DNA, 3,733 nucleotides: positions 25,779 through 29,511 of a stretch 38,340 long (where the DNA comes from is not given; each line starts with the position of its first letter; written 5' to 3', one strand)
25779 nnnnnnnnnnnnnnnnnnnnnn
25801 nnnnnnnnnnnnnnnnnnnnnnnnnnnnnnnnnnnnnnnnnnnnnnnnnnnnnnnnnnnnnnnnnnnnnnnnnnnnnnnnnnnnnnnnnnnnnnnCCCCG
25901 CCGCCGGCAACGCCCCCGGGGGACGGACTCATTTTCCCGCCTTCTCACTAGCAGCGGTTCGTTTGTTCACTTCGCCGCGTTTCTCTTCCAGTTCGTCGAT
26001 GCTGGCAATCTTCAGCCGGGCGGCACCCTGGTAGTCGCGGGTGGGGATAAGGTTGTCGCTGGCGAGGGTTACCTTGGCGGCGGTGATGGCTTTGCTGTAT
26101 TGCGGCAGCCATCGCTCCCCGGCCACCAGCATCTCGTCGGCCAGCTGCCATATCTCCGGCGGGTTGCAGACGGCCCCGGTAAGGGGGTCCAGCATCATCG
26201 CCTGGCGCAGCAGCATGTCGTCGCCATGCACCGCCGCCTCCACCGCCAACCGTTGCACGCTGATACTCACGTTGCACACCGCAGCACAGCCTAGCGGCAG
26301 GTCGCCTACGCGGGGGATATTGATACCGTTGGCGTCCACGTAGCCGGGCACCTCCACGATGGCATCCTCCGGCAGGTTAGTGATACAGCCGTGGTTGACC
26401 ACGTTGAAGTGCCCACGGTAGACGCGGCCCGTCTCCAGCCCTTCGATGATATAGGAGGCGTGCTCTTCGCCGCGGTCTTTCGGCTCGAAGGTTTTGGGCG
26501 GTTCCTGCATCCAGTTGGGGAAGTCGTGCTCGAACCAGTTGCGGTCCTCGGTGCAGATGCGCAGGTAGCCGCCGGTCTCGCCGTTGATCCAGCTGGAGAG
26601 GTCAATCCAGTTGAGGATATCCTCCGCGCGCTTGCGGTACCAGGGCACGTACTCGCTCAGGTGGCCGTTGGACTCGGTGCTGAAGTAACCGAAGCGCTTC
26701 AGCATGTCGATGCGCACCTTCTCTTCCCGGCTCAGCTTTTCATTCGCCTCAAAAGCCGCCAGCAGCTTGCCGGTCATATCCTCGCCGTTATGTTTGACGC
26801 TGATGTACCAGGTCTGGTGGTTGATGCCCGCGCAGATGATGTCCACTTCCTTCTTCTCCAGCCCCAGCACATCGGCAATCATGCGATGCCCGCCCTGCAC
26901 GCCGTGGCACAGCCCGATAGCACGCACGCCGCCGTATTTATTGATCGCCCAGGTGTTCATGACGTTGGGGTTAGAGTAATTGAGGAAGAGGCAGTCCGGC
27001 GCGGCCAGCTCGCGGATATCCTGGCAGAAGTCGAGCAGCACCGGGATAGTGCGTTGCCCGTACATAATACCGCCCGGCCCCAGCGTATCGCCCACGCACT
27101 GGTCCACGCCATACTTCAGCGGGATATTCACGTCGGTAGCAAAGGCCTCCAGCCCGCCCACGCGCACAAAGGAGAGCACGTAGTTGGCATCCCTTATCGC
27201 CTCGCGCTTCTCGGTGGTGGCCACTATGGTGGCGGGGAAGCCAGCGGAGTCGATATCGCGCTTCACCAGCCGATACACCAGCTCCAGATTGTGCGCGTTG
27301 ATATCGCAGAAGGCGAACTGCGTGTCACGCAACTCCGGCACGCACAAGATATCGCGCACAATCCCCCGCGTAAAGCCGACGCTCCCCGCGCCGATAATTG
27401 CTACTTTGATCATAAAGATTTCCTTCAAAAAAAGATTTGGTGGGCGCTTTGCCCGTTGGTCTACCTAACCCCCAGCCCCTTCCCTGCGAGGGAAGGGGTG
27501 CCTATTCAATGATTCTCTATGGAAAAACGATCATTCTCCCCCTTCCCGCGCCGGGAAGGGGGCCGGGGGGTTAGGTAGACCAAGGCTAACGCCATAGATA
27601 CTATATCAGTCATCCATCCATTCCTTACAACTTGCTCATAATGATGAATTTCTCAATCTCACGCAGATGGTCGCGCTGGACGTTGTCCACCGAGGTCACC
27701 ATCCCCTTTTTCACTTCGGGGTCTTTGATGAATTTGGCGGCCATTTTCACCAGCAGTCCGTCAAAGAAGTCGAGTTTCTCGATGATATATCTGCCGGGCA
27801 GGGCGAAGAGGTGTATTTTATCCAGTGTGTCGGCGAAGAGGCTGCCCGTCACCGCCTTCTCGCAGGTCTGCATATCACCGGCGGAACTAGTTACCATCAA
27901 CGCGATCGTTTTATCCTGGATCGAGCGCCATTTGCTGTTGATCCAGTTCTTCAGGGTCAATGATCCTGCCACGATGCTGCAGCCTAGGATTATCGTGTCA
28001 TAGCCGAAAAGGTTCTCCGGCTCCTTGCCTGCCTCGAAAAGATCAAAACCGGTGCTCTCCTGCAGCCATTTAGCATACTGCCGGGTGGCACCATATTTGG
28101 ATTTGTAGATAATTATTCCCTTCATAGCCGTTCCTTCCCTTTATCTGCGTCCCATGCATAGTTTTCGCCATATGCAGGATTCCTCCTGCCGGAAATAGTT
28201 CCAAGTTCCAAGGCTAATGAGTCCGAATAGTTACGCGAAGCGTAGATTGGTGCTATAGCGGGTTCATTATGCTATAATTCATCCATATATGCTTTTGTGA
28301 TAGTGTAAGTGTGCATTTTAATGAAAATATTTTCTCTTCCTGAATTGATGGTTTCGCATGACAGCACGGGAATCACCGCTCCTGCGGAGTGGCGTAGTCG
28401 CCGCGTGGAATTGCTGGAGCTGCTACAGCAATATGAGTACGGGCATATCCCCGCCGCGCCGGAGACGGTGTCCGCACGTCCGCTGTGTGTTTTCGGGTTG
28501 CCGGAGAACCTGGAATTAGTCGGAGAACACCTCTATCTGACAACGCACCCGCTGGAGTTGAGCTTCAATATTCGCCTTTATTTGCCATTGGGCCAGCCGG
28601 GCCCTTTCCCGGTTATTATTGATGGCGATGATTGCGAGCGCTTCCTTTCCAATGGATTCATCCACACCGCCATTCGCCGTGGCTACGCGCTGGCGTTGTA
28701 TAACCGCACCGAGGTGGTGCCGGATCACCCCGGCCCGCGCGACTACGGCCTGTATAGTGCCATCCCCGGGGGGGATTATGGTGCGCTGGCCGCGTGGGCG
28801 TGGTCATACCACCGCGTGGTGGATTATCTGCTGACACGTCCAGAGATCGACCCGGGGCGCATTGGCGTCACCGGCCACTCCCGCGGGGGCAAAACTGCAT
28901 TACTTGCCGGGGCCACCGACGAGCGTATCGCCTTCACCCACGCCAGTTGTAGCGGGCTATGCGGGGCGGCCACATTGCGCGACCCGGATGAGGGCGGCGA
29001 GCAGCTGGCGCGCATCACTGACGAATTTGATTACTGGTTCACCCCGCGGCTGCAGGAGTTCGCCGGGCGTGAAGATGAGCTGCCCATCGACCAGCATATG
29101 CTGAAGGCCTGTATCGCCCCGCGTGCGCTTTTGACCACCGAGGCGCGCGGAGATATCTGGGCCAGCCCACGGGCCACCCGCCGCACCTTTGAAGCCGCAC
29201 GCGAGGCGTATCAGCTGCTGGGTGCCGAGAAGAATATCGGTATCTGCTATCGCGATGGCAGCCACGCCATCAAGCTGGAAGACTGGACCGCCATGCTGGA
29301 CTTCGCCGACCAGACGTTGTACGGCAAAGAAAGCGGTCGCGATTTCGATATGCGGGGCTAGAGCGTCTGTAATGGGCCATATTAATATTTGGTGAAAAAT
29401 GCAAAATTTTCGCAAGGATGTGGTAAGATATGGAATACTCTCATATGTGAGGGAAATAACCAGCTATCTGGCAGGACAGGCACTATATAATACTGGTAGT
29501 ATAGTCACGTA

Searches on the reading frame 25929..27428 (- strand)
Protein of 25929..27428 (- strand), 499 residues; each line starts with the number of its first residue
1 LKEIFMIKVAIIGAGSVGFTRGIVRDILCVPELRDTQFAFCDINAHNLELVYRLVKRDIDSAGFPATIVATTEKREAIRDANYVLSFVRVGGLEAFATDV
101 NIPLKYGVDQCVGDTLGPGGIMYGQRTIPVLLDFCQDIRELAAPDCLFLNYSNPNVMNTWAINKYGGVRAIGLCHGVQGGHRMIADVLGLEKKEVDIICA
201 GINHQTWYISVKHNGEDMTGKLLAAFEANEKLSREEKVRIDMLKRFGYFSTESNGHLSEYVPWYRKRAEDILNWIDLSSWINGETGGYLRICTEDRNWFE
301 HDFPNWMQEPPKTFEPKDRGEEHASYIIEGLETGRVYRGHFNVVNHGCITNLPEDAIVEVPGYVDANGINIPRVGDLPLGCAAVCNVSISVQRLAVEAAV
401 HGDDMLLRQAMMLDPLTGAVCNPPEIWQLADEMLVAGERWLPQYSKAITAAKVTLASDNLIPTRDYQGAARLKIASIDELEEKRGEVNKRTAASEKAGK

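Call 24: search_protein_families(library=pfam, proteins=[window:25929-27428:-])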
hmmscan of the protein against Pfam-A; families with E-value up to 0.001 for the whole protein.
window:25929-27428:- (499 aa): 2 families
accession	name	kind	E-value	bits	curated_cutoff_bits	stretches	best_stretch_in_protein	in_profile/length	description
PF11975.13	Glyco_hydro_4C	-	3.3e-53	181.3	24.1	1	199-417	1-211/211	Family 4 glycosyl hydrolase C-terminal domain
PF02056.22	Glyco_hydro_4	-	2.5e-48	164.5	23.2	1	8-189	1-182/183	Family 4 glycosyl hydrolase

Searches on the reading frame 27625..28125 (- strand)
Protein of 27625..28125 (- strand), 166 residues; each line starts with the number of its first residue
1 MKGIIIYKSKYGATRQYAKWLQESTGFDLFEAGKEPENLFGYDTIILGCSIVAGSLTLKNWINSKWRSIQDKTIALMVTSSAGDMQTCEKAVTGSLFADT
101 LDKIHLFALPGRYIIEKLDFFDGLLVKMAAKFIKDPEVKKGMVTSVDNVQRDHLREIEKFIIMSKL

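Call 43: search_protein_families(library=pfam, proteins=[window:27625-28125:-], max_evalue=0.01)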
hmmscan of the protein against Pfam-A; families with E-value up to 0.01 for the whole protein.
window:27625-28125:- (166 aa): 3 families
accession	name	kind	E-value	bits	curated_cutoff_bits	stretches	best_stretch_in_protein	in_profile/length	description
PF12724.12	Flavodoxin_5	-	5.1e-14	53.3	27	1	4-136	1-141/145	Flavodoxin domain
PF00258.30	Flavodoxin_1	-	0.00089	19.9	25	1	5-94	1-93/143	Flavodoxin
PF12641.12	Flavodoxin_3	-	0.0014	19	27.5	1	5-90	2-87/160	Flavodoxin domain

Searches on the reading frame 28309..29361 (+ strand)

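Call 24: search_protein_families(library=pfam, proteins=[window:28309-29361:+])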
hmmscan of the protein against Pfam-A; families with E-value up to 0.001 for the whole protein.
window:28309-29361:+ (350 aa): 1 family
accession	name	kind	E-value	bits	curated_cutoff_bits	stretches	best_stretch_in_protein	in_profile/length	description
PF22244.2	GCE_fung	-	2.5e-43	149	27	1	83-305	9-231/231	Glucuronyl esterase, fungi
